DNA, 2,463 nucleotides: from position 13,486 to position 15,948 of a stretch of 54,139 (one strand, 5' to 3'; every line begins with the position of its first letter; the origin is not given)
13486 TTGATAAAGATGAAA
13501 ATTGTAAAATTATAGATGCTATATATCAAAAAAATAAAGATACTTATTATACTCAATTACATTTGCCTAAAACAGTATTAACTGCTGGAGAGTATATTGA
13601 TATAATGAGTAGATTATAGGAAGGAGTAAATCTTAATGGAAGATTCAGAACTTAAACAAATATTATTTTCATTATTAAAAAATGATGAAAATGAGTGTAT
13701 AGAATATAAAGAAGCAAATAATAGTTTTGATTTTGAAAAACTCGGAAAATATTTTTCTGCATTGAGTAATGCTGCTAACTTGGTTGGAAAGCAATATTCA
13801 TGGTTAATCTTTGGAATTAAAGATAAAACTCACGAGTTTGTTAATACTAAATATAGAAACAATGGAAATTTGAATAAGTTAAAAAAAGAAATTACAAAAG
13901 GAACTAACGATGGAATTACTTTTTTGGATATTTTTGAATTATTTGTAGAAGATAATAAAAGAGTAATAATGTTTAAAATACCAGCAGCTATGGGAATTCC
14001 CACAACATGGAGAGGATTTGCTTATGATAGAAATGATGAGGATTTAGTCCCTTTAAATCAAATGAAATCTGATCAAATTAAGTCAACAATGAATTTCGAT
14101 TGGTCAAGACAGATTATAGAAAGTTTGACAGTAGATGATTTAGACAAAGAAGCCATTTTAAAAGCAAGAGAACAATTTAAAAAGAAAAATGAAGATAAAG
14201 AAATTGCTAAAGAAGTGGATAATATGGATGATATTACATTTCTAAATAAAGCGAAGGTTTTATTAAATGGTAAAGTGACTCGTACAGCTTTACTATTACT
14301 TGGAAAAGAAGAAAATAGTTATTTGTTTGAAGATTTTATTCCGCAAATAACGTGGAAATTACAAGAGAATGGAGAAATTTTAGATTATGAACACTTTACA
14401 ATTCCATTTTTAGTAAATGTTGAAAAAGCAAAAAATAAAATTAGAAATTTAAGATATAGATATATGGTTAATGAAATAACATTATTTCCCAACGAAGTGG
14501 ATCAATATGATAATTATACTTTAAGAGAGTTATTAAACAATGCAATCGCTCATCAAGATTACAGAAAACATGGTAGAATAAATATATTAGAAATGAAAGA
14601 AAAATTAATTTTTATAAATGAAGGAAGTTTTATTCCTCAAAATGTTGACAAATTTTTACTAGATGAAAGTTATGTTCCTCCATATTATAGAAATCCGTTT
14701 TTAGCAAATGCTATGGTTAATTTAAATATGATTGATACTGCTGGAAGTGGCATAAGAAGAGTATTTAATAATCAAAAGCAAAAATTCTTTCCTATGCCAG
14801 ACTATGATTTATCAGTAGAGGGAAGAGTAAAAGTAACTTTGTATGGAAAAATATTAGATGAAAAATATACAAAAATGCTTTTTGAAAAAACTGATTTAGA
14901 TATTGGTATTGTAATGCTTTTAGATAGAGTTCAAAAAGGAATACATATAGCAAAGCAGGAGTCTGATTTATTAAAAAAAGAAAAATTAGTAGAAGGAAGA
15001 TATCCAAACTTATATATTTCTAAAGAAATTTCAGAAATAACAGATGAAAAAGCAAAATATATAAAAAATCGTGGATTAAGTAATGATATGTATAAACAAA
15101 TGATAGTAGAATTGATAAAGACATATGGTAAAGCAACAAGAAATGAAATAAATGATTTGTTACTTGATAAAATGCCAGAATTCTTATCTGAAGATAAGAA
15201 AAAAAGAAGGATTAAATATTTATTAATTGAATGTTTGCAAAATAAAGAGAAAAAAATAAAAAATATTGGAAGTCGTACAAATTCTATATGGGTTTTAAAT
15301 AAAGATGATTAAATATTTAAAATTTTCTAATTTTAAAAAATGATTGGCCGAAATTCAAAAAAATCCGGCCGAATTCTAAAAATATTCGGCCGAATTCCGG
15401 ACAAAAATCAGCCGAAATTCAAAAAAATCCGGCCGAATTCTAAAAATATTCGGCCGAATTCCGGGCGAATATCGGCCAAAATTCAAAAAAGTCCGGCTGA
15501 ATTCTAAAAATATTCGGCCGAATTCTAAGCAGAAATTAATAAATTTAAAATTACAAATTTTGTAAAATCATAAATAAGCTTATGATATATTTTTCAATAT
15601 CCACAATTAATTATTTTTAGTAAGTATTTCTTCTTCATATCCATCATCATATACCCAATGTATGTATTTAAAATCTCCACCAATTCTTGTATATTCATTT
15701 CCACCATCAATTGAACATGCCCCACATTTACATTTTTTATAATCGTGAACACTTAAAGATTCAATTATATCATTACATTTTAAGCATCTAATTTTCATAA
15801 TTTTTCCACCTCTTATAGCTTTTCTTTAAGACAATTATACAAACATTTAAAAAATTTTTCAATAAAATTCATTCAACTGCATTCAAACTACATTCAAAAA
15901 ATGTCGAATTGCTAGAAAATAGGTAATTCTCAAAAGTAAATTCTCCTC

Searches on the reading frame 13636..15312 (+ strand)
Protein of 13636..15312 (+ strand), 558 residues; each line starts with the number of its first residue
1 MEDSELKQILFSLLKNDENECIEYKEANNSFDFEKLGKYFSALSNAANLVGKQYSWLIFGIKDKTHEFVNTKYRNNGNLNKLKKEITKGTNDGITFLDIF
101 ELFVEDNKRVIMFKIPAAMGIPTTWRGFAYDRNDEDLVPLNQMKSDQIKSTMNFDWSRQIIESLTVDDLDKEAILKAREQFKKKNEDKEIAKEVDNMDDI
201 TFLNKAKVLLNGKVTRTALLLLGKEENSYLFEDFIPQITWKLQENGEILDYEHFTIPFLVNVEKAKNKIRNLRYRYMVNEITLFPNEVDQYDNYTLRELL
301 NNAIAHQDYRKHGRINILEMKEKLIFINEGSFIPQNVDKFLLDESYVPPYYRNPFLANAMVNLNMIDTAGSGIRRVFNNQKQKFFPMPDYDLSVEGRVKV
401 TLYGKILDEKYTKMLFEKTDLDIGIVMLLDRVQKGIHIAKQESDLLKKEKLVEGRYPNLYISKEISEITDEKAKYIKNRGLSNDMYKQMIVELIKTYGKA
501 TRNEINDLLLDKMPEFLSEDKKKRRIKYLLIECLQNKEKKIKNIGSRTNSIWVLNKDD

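Call 7: search_protein_families(library=pfam, proteins=[window:13636-15312:+], max_evalue=0.01)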
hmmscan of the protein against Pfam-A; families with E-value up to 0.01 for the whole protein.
window:13636-15312:+ (558 aa): 1 family
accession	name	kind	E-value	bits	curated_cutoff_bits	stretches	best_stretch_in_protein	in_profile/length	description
PF13749.12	HATPase_c_4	-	6.9e-11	42.4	26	1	314-402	3-89/89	Putative ATP-dependent DNA helicase recG C-terminal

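Call 31: find_encoding_contigs(protein=window:13636-15312:+, flank=10000, max_places=10)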
Protein window:13636-15312:+ (558 aa): no gene with exactly this product is on record in the collection.

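Call 39: search_protein_families(library=ncbifam, proteins=[window:13636-15312:+], max_evalue=0.01)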
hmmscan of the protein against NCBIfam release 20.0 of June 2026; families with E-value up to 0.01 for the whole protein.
window:13636-15312:+ (558 aa): 0 families

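Call 40: search_protein_families(library=padloc, proteins=[window:13636-15312:+], max_evalue=0.01)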
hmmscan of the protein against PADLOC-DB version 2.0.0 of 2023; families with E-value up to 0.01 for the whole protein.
window:13636-15312:+ (558 aa): 2 families
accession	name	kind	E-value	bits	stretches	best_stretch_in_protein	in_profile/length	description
PDLC02402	Aga_SIR2-PNTD1-PNTD2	-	2.7e-07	27.1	1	159-380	314-539/876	Class I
PDLC02418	Aga_SIR2-Kinase-PNTD1-PNTD2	-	0.0012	15.1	1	286-378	315-415/756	Class I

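Call 41: search_protein_families(library=phrogs, proteins=[window:13636-15312:+], max_evalue=0.01)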
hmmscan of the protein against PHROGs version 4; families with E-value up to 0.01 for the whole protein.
window:13636-15312:+ (558 aa): 2 families
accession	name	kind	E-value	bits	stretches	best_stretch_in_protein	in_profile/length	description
phrog_12156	-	DNA, RNA and nucleotide metabolism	3.4e-27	96.3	1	4-405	4-400/485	DNA helicase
phrog_2738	-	unknown function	0.0031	18.3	0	485-515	20-50/58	-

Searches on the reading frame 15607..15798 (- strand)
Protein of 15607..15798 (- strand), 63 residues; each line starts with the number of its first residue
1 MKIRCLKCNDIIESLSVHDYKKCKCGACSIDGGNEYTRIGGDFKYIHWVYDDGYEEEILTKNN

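Call 7: search_protein_families(library=pfam, proteins=[window:15607-15798:-], max_evalue=0.01)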
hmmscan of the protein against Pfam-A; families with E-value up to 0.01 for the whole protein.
window:15607-15798:- (63 aa): 1 family
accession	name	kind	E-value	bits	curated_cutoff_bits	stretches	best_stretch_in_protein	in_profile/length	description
PF24749.2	DUF7695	-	9.2e-18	64.2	25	1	2-41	6-45/58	Domain of unknown function (DUF7695)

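Call 23: find_encoding_contigs(protein=window:15607-15798:-, flank=10000, max_places=10)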
Protein window:15607-15798:- (63 aa): 2 contigs read that carry it; 2 places shown.
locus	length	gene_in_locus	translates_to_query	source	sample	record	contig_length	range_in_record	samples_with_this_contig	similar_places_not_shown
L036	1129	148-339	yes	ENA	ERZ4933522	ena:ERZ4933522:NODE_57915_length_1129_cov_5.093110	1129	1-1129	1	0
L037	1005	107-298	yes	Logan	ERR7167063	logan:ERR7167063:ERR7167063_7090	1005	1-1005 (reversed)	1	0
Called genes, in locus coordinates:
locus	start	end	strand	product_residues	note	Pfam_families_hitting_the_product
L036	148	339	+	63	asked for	PF24749:DUF7695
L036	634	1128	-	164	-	?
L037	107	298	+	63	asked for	PF24749:DUF7695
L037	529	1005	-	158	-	?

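Call 39: search_protein_families(library=ncbifam, proteins=[window:15607-15798:-], max_evalue=0.01)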
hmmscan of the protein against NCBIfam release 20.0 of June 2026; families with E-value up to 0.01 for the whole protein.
window:15607-15798:- (63 aa): 0 families

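Call 40: search_protein_families(library=padloc, proteins=[window:15607-15798:-], max_evalue=0.01)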
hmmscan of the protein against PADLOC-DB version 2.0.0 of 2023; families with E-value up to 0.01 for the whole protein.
window:15607-15798:- (63 aa): 1 family
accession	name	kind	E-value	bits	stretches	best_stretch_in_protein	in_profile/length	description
PDLC00335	PtuB1|PtuB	-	0.0089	13.6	1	3-59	89-136/214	Unknown function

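Call 41: search_protein_families(library=phrogs, proteins=[window:15607-15798:-], max_evalue=0.01)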
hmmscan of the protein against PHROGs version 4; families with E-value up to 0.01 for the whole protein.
window:15607-15798:- (63 aa): 1 family
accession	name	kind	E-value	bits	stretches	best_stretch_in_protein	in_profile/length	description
phrog_7042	-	unknown function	0.00012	23.3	1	3-51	5-54/62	-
